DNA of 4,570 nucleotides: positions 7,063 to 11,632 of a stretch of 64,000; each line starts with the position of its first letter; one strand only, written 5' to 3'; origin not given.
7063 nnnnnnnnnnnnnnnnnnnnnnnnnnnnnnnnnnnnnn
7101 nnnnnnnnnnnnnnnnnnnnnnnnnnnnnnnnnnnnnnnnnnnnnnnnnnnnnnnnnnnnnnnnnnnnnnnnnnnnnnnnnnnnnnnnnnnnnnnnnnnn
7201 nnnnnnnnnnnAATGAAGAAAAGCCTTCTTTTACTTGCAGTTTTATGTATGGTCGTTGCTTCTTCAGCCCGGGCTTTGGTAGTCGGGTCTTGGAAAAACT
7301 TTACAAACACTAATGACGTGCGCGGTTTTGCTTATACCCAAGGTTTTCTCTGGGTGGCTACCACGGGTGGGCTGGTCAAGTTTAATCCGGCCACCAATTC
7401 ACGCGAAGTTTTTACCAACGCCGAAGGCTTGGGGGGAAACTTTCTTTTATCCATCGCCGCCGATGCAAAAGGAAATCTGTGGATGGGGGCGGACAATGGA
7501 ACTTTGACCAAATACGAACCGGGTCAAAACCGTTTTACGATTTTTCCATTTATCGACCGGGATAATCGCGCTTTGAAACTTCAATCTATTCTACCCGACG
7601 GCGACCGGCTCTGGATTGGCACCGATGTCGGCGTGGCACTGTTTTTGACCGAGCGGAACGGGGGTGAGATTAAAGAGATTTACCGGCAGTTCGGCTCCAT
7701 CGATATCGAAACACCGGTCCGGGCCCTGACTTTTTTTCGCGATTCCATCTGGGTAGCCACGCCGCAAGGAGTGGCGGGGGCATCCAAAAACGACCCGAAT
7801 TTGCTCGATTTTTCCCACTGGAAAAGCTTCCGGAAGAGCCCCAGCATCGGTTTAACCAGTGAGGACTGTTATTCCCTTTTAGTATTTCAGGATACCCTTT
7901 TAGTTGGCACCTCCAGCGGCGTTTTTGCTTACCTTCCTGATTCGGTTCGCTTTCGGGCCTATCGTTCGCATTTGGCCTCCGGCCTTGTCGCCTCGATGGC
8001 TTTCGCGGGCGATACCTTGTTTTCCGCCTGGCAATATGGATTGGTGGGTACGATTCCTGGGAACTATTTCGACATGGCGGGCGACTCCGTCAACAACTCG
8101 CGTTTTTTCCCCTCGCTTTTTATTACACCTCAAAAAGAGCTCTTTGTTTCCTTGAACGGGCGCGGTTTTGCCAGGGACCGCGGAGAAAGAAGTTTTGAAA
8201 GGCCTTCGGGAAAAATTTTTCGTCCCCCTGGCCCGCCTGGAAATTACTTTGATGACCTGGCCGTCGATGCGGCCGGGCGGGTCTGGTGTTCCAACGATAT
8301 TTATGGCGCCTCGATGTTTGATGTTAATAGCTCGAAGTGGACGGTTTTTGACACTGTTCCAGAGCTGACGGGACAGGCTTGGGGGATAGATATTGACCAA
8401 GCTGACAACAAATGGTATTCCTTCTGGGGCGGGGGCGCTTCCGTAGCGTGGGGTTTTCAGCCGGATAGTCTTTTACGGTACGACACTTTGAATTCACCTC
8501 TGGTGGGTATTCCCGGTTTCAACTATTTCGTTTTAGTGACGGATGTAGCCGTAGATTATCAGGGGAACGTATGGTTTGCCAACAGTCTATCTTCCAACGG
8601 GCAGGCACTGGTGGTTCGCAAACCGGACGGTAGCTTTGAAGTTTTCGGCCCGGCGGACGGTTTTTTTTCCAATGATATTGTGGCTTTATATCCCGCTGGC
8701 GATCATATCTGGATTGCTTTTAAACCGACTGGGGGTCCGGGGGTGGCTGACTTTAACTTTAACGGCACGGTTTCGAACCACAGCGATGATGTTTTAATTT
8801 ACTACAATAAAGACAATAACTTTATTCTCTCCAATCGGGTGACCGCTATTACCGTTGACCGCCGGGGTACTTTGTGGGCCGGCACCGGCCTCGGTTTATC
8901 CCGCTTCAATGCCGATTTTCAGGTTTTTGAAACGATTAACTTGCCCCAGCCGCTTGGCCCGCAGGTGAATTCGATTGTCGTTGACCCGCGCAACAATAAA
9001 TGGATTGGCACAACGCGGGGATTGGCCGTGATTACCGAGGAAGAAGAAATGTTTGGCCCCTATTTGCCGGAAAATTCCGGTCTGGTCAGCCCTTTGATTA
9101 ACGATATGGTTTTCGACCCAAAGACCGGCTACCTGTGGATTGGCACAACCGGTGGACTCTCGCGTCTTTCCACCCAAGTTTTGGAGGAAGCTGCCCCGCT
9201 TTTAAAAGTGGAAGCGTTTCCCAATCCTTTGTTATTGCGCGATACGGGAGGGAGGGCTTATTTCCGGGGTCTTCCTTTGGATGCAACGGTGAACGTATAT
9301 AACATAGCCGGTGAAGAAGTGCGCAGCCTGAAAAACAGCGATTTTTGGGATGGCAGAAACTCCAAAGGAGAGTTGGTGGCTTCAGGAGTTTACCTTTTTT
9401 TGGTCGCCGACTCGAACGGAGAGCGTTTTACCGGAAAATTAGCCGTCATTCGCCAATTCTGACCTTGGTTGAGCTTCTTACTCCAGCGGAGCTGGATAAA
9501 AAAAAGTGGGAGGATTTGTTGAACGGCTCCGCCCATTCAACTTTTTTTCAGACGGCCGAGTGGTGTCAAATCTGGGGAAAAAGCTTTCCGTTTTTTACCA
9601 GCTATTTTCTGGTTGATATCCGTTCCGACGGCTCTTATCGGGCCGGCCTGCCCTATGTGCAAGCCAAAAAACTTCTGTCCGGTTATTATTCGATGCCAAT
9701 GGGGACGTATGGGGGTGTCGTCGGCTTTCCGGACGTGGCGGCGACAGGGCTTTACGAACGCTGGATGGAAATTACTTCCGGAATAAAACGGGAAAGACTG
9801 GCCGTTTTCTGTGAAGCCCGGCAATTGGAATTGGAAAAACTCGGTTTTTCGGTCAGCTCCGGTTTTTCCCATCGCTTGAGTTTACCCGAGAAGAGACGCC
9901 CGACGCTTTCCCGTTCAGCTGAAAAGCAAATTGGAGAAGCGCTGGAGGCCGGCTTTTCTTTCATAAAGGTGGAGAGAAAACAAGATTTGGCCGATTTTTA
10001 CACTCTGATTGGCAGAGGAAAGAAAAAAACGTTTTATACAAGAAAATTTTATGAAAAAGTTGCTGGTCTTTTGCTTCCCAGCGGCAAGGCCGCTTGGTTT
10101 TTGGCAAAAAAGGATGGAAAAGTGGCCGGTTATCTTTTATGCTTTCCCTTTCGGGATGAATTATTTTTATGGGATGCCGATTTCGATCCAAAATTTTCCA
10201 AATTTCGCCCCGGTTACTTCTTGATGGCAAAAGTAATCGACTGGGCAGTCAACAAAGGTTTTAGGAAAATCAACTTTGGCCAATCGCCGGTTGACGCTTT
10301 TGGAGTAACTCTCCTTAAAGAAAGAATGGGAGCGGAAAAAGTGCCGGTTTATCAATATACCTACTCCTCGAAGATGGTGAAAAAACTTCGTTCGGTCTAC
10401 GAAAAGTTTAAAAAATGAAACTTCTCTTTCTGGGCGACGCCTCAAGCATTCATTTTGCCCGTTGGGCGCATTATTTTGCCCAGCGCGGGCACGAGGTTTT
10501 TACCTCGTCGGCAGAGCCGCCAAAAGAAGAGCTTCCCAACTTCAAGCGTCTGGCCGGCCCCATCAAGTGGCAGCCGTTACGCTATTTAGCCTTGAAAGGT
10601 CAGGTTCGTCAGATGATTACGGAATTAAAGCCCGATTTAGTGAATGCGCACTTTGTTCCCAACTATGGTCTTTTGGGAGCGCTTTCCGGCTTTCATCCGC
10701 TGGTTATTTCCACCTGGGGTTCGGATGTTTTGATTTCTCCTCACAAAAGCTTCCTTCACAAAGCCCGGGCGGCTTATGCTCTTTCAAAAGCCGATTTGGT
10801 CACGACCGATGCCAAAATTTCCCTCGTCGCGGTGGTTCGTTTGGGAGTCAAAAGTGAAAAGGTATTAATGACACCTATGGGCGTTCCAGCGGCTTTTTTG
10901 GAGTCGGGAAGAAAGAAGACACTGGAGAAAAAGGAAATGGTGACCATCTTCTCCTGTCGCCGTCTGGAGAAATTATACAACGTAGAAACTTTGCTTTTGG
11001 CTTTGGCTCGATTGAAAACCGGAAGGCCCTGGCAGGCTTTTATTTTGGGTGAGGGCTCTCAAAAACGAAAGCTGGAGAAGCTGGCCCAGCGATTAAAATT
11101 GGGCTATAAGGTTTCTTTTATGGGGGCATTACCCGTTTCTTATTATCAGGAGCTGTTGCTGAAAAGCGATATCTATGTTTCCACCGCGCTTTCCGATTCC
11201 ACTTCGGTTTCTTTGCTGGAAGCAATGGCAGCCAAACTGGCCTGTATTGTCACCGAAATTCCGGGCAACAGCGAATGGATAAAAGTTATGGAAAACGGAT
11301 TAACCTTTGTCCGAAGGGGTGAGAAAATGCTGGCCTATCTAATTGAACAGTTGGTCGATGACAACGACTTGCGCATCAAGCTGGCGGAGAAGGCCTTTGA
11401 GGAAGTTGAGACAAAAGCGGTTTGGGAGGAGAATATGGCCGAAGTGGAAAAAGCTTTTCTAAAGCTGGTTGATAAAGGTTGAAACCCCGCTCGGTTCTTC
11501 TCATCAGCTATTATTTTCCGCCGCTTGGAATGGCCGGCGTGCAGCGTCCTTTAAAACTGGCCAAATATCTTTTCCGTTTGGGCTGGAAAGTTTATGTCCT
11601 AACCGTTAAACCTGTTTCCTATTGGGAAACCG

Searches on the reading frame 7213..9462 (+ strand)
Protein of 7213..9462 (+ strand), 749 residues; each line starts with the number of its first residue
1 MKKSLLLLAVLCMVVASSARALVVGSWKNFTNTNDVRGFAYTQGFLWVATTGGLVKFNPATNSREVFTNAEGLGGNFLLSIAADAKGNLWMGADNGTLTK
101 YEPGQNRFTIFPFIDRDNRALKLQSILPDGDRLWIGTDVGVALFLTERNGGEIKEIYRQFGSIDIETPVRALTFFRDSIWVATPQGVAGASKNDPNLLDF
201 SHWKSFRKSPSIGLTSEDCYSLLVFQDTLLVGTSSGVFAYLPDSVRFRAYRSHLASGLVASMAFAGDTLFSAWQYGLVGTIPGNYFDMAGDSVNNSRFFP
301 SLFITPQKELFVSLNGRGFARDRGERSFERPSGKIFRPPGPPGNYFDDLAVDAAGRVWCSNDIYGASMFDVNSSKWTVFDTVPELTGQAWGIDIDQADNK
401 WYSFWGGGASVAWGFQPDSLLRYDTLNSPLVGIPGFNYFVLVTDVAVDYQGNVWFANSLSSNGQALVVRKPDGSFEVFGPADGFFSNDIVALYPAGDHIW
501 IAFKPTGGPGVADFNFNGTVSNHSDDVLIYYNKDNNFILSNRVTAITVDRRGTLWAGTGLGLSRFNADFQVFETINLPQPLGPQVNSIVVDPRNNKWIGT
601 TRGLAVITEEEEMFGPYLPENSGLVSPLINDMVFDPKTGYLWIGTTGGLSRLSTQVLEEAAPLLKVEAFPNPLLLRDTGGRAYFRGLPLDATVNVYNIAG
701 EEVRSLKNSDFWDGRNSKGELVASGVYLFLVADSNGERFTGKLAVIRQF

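Call 41: search_protein_families(library=ncbifam, max_evalue=1e-20, proteins=[window:7213-9462:+])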
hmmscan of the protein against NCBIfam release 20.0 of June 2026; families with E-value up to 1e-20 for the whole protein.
window:7213-9462:+ (749 aa): 1 family
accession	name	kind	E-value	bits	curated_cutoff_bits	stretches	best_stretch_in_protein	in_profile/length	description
NF052228.1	T9SS_PorZ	equivalog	3.9e-54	184.3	260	1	422-747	410-757/757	type IX secretion system anionic LPS delivery protein PorZ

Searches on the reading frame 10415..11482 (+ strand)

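Call 41: search_protein_families(library=ncbifam, max_evalue=1e-20, proteins=[window:10415-11482:+])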
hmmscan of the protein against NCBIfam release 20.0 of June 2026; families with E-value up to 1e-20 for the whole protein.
window:10415-11482:+ (355 aa): 1 family
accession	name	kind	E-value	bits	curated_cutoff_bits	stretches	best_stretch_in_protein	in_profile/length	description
NF041876.1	EPS_EpsE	equivalog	2.1e-27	96.4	400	1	144-334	182-379/389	exopolysaccharide biosynthesis GT4 family glycosyltransferase EpsE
